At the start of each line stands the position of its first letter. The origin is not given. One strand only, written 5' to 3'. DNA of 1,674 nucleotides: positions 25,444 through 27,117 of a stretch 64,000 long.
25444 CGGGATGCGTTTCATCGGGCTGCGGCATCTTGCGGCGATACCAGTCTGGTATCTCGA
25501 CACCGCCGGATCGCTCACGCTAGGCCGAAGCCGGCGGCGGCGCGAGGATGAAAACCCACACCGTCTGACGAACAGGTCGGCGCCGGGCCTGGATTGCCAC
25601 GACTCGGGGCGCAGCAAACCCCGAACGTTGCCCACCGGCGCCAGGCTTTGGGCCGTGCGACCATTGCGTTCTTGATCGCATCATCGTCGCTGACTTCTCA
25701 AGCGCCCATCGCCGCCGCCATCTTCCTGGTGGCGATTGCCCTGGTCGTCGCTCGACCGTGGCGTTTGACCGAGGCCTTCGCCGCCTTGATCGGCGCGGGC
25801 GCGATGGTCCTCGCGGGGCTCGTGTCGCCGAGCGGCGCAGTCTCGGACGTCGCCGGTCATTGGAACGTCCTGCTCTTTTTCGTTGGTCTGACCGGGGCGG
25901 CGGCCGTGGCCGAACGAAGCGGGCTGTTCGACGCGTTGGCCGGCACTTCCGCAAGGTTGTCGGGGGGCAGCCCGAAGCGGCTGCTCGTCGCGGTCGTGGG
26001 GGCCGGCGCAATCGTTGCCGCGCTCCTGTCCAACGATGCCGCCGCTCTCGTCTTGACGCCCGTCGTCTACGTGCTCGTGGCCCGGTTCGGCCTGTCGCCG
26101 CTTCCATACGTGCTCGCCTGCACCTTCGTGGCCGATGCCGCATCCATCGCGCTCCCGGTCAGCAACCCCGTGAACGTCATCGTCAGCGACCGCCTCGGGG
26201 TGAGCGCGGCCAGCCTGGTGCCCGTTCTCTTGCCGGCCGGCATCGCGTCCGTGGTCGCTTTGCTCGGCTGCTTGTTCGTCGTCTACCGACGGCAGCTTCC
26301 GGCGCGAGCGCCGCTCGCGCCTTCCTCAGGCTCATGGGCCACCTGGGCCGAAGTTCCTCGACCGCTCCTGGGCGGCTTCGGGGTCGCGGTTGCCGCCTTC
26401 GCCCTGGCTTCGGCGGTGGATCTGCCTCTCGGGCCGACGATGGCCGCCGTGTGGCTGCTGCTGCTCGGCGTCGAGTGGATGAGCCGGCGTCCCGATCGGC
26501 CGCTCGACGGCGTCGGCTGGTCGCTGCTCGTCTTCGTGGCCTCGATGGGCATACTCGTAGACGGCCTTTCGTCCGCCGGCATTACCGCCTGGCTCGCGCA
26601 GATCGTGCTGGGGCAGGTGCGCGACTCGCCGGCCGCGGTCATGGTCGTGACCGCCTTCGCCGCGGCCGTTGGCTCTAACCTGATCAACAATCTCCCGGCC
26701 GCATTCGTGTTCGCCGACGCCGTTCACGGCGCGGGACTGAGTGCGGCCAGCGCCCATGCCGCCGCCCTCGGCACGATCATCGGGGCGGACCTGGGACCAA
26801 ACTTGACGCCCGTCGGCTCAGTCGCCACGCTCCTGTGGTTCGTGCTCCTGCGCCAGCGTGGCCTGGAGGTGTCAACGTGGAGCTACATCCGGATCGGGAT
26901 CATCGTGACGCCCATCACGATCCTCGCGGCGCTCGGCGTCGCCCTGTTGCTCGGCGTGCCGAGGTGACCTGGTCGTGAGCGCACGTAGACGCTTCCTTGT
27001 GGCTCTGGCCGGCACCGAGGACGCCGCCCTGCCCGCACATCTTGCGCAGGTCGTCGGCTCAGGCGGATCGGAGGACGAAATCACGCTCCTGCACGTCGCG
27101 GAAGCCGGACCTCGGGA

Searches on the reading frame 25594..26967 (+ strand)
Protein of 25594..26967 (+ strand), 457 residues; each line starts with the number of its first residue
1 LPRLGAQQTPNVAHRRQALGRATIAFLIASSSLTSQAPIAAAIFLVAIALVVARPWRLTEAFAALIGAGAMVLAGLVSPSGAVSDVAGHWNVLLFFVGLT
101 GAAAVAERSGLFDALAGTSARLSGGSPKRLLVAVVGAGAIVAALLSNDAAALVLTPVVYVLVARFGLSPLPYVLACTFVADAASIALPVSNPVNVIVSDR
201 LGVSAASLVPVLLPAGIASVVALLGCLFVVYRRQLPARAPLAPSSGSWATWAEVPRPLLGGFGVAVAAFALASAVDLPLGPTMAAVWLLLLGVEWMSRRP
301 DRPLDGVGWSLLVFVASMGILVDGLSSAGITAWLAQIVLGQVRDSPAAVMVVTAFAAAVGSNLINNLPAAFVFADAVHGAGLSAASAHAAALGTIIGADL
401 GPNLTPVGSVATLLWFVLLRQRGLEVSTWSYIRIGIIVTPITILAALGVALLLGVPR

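Call 76: search_protein_families(library=pfam, proteins=[window:25594-26967:+], max_evalue=0.001)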
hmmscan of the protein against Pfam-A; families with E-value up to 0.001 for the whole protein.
window:25594-26967:+ (457 aa): 3 families
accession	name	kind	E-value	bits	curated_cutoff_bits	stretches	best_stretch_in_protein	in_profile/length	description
PF03600.22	CitMHS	-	5.3e-48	164.3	31.9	1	50-392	3-331/336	Citrate transporter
PF02040.21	ArsB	-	3.9e-40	138.9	22.2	1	40-447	2-416/423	Arsenical pump membrane protein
PF00939.25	Na_sulph_symp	-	1.9e-07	30.9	27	1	41-197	273-432/472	Sodium:sulfate symporter transmembrane region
